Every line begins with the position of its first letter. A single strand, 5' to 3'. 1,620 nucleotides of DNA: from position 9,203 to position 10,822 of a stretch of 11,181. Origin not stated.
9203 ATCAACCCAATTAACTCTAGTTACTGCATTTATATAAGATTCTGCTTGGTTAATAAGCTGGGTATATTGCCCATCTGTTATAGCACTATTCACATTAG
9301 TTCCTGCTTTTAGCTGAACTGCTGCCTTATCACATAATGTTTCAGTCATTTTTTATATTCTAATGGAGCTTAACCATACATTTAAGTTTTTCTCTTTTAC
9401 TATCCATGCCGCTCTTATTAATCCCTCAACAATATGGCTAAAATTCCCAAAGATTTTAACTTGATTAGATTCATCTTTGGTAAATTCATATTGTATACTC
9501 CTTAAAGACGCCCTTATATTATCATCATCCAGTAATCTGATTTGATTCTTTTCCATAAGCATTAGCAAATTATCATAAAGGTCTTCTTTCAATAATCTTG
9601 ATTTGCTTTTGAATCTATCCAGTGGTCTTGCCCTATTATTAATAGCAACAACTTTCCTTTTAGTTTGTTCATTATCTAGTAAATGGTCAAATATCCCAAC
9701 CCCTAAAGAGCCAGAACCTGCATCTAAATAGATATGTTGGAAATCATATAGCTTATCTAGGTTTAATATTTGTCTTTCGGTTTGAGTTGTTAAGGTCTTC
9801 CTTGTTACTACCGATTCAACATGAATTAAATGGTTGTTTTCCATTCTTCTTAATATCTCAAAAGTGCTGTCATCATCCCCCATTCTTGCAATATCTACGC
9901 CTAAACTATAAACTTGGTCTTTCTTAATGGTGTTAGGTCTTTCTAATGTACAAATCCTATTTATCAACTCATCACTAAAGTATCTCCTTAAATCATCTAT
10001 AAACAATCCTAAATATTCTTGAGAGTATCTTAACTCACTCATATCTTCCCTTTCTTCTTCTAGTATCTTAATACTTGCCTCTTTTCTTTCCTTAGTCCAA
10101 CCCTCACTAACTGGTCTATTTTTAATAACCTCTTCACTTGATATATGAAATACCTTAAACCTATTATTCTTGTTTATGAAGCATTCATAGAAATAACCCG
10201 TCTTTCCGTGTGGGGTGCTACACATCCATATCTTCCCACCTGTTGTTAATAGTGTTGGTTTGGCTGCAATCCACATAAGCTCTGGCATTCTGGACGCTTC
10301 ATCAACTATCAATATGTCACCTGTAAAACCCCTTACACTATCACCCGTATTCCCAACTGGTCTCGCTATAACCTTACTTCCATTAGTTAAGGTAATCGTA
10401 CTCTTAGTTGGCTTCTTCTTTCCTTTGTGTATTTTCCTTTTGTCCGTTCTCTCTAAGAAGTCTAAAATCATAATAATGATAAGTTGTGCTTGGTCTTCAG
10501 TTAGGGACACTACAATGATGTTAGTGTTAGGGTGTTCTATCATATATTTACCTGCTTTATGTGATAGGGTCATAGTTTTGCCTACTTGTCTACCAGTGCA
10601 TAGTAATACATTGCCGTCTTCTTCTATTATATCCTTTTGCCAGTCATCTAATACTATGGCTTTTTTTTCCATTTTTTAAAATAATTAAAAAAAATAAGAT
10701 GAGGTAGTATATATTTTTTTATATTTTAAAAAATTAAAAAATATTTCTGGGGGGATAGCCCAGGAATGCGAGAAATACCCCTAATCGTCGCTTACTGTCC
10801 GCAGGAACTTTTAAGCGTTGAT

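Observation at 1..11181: Complete, self-closing 11.1-kb genome of a terminase-packaging head-tail virus, at the extreme small end for this virus type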

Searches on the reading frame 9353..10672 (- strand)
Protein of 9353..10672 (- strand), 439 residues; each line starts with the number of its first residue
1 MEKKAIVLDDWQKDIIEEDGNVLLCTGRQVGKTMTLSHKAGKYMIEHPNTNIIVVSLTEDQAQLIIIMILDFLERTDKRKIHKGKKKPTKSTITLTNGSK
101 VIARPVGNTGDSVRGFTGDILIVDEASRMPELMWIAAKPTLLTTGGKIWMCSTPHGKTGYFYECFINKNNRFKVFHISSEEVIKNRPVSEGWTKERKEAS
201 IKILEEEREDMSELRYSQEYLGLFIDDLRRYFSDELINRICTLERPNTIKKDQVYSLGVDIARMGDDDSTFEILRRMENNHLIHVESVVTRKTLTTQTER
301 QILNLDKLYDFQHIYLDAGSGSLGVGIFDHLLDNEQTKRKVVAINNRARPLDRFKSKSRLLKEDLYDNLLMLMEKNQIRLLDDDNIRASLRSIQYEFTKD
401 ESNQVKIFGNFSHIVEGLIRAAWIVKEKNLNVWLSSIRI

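Call 5: search_protein_families(library=pfam, max_evalue=0.1, proteins=[window:9353-10672:-])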
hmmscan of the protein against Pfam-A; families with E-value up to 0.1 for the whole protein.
window:9353-10672:- (439 aa): 7 families
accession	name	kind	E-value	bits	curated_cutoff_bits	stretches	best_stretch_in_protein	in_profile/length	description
PF03237.21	Terminase_6N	-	2.5e-12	47.4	22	1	25-238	3-214/215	Terminase large subunit, T4likevirus-type, N-terminal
PF03354.21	TerL_ATPase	-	3.6e-07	30.5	23.7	1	27-143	29-149/178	Terminase large subunit, ATPase domain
PF05127.21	NAT10_TcmA_helicase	-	0.0022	18.3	22.7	1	28-156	6-124/176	RNA cytidine acetyltransferase NAT10/TcmA, helicase domain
PF04851.21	ResIII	-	0.0068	16.8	22.5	1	18-131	22-139/164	Type III restriction enzyme, res subunit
PF13245.12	AAA_19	-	0.042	14.5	25.1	0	19-131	11-105/134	AAA domain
PF13173.12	AAA_14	-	0.066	13.7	27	0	27-66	9-46/129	AAA domain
PF05876.18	GpA_ATPase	-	0.08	13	25.6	0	21-141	29-152/247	Phage terminase large subunit gpA, ATPase domain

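Call 6: search_protein_families(library=phrogs, max_evalue=0.1, proteins=[window:9353-10672:-])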
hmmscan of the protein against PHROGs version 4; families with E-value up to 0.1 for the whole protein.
window:9353-10672:- (439 aa): 11 families
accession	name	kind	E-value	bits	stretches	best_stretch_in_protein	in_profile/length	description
phrog_2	-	head and packaging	8.4e-41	141.5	1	5-423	263-590/807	terminase large subunit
phrog_7579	-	head and packaging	1.1e-28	101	1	9-238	6-227/239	terminase large subunit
phrog_9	-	head and packaging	4.8e-15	56.5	1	6-285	200-510/812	terminase large subunit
phrog_38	-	head and packaging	1.6e-11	44.6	1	12-318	302-614/760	terminase large subunit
phrog_5902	-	unknown function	4.2e-11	43.7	1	6-182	32-227/359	-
phrog_675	-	head and packaging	2.2e-10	40.5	2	10-154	45-191/576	terminase large subunit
phrog_5909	-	head and packaging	6.3e-07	29.8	1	150-341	5-190/285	terminase large subunit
phrog_1488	-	unknown function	6.2e-06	27.2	1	12-133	34-146/177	unknown function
phrog_5989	-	head and packaging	9.2e-06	26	1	8-127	142-261/347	terminase large subunit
phrog_2074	-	unknown function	0.0013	20.1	1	108-150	34-77/83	-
phrog_5437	-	unknown function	0.03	15.6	1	26-81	17-72/115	-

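Call 8: search_dna_similar(query=window:9353-10672:-, collection=phages, mode=protein, max_rows=25)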
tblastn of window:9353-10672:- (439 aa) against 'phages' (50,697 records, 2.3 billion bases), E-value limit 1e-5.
Records with a match: 112; places in all: 112; records where one place covers at least 80% of the query: 36.
Best place of each record, by identity: <60% 112.
By first word of the organism name: Prevotella 15; Arthrobacter 13; Pseudomonas 11; Erwinia 11; Clostridium 8; Thermus 6; Vibrio 6; Yersinia 4; Salmonella 4; Clostridioides 3; and 19 more.
By host as written in the record: - 15; Prevotella sp. 15; Arthrobacter sp. ATCC 21022 13; Pseudomonas aeruginosa PAO1 5; Clostridium difficile strain CD105HE1 ribotype 076 4; Clostridium difficile 4; Thermus thermophilus HB8 3; Pseudomonas aeruginosa 3; and 34 more.
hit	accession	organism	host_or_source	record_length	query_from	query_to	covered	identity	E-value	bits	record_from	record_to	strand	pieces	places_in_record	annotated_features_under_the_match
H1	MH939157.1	Meiothermus phage MMP17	Meiothermus sp.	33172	1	426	97%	24.7%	2e-24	112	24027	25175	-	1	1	terminase, ATPase subunit | hypothetical protein (x2)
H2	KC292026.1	Halogranum tailed virus 1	Halogranum sp. SS5-1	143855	10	430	96%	24.9%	3e-27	121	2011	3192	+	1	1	5: terminase large subunit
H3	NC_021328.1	Halogranum tailed virus 1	Halogranum sp. SS5-1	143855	10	430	96%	24.9%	3e-27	121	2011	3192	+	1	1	5: terminase large subunit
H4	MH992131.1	Thermus phage TSP4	Thermus sp. TC4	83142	23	409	88%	26.2%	6e-19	96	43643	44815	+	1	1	terminase large subunit | hypothetical protein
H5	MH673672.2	Thermus phage phiFa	Thermus thermophilus HB27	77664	23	427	92%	24.9%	4e-15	84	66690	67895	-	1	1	terminase large subunit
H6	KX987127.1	Thermus phage G20c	Thermus thermophilus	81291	23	409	88%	25.9%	9e-19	95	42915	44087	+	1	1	terminase large subunit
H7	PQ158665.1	Thermus phage P23-45_stolb2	Thermus thermophilus HB8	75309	23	409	88%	25.2%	5e-19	96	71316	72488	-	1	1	TerL protein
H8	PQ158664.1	Thermus phage P23-45_stolb1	Thermus thermophilus HB8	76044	23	409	88%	25.2%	5e-19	96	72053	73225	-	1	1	TerL protein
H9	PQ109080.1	Thermus phage Riverbug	Thermus thermophilus HB8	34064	1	426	97%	22.4%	2e-19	97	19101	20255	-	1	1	TerL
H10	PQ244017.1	Arthrobacter phage Amavida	Arthrobacter sp. ATCC 21022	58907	30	397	84%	25.3%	6e-9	64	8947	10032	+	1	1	24: terminase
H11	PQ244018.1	Arthrobacter phage Heylee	Arthrobacter sp. ATCC 21022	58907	30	397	84%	25.3%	6e-9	64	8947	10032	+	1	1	24: terminase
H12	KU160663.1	Arthrobacter phage Rings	Arthrobacter sp. ATCC 21022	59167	30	397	84%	25.3%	6e-9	64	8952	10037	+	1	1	21: terminase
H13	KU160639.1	Arthrobacter phage Anansi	Arthrobacter sp. ATCC 21022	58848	30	397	84%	25.3%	1e-8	63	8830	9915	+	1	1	22: terminase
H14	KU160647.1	Arthrobacter phage Gorgeous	Arthrobacter sp. ATCC 21022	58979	30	397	84%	25.3%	1e-8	63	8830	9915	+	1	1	22: terminase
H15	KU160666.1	Arthrobacter phage SorJuana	Arthrobacter sp. ATCC 21022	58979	30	397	84%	25.3%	1e-8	63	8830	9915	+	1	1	22: terminase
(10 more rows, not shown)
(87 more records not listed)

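Call 110: search_solved_structures(query=window:9353-10672:-, max_evalue=0.001, show_alignments=1)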
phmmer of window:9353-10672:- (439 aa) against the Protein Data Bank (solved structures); distinct sequences matched with E-value up to 0.001: 5.
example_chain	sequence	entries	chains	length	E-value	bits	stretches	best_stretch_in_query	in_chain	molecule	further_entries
4zni_A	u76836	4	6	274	8.7e-08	34.7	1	23-166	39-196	Phage terminase large subunit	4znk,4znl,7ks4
4znj_A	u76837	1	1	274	5.7e-07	32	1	23-166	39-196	Phage terminase large subunit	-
5tge_A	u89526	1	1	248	0.00011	24.5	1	250-410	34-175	Phage terminase large subunit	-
5m1q_A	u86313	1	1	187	0.00015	24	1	250-410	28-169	Phage terminase large subunit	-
5m1f_A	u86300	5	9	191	0.00016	23.9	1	250-410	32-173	Phage terminase large subunit | Terminase large subunit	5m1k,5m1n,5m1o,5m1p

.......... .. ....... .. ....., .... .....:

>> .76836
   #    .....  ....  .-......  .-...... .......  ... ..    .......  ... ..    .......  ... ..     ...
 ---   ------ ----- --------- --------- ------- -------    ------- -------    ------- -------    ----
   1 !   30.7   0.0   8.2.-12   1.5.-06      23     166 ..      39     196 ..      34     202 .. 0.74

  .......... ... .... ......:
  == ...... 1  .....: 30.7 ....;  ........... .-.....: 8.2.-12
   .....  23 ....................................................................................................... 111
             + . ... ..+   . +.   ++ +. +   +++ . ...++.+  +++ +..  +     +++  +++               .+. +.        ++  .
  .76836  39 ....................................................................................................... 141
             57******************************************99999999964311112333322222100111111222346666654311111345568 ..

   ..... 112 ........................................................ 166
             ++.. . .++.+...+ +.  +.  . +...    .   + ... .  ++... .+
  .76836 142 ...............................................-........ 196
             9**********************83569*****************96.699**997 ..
